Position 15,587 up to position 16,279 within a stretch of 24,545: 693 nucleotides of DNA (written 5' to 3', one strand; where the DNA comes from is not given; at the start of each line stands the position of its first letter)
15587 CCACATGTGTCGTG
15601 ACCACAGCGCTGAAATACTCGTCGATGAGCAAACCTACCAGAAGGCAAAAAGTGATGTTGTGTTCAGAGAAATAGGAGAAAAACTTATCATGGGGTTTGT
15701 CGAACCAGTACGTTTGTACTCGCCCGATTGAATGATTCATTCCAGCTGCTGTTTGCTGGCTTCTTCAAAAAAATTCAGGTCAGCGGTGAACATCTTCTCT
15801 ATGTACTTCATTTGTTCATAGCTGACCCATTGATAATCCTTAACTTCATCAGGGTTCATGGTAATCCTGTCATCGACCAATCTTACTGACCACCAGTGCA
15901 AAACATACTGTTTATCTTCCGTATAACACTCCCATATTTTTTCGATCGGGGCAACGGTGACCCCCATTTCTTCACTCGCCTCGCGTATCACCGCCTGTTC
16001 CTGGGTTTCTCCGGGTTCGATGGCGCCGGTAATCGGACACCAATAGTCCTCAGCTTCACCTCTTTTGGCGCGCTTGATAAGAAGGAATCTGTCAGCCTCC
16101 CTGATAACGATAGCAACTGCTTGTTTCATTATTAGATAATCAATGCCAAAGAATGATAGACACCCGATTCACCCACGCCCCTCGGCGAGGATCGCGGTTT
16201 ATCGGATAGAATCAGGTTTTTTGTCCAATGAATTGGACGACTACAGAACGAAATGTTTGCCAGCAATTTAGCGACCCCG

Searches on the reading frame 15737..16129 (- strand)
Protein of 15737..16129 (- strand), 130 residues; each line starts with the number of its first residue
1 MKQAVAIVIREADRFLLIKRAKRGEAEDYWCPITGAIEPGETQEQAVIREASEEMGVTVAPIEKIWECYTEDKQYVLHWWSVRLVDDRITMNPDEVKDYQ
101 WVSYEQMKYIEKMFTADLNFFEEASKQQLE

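Call 3: search_protein_families(library=pfam, proteins=[window:15737-16129:-], max_evalue=0.01)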
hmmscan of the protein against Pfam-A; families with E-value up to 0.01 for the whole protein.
window:15737-16129:- (130 aa): 2 families
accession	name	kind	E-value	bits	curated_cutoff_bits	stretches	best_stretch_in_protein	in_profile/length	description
PF00293.34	NUDIX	-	2.1e-21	76.8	21.1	1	3-116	4-126/134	NUDIX domain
PF14815.12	NUDIX_4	-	1.7e-09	37.9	35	1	5-108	2-99/113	NUDIX domain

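Call 4: search_protein_families(library=ncbifam, proteins=[window:15737-16129:-], max_evalue=0.01)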
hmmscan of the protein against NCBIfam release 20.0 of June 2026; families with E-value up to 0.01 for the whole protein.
window:15737-16129:- (130 aa): 23 families
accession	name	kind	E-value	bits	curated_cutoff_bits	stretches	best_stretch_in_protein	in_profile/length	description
NF006530.0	PRK08999.1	equivalog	1.6e-13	50.4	245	1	4-117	9-121/315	Nudix family hydrolase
NF006961.0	PRK09438.1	equivalog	8.9e-12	44.7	103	1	4-65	10-70/151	dihydroneopterin triphosphate diphosphatase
NF007834.0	PRK10546.1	equivalog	1.6e-11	44.2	156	1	3-107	5-109/135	pyrimidine (deoxy)nucleoside triphosphate diphosphatase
TIGR00586.1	mutt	equivalog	2.8e-10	40.3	97.9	1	4-89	8-95/129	8-oxo-dGTP diphosphatase MutT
NF001299.0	PRK00241.1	equivalog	7.9e-10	38.6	158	1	4-114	137-245/263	NAD(+) diphosphatase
NF008044.0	PRK10776.1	equivalog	9.2e-10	38.5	148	1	3-108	6-111/130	8-oxo-dGTP diphosphatase MutT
NF041652.1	Nud_hyd_Dein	equivalog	1.1e-08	35.4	200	1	4-109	16-129/152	Nudix hydrolase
NF002995.0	PRK03759.1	equivalog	1.2e-07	31.5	127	1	8-107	42-150/185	isopentenyl-diphosphate Delta-isomerase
NF012016.0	PRK15472.1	equivalog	1.1e-06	28.3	95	1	4-63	6-66/141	nucleoside triphosphatase NudI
NF001936.0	PRK00714.1-3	equivalog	2.3e-06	27.5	118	1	17-58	24-65/155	RNA pyrophosphohydrolase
NF011922.0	PRK15393.1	equivalog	4e-06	26.6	152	1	4-117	40-157/182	NUDIX hydrolase YfcD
NF011963.0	PRK15434.1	subfamily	1.3e-05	25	146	1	7-121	23-148/159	GDP-mannose mannosyl hydrolase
TIGR02705.1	nudix_YtkD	equivalog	1.4e-05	24.7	154.4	1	4-65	26-82/156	RNA deprotection pyrophosphohydrolase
NF001937.0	PRK00714.1-4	equivalog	3.2e-05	23.6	139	1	3-66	9-69/161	RNA pyrophosphohydrolase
NF052459.1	OxoGTPPhMutT1Mycb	equivalog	5.3e-05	22.5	475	1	28-106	29-108/292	8-oxo-(d)GTP phosphatase MutT1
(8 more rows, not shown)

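Call 83: search_protein_families(library=padloc, proteins=[window:15737-16129:-], max_evalue=0.001)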
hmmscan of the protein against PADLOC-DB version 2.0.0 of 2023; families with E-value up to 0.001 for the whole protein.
window:15737-16129:- (130 aa): 1 family
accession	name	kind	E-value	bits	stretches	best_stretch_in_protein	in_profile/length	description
PDLC04899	PDC-S07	-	6.5e-17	59.4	1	3-127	8-131/135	-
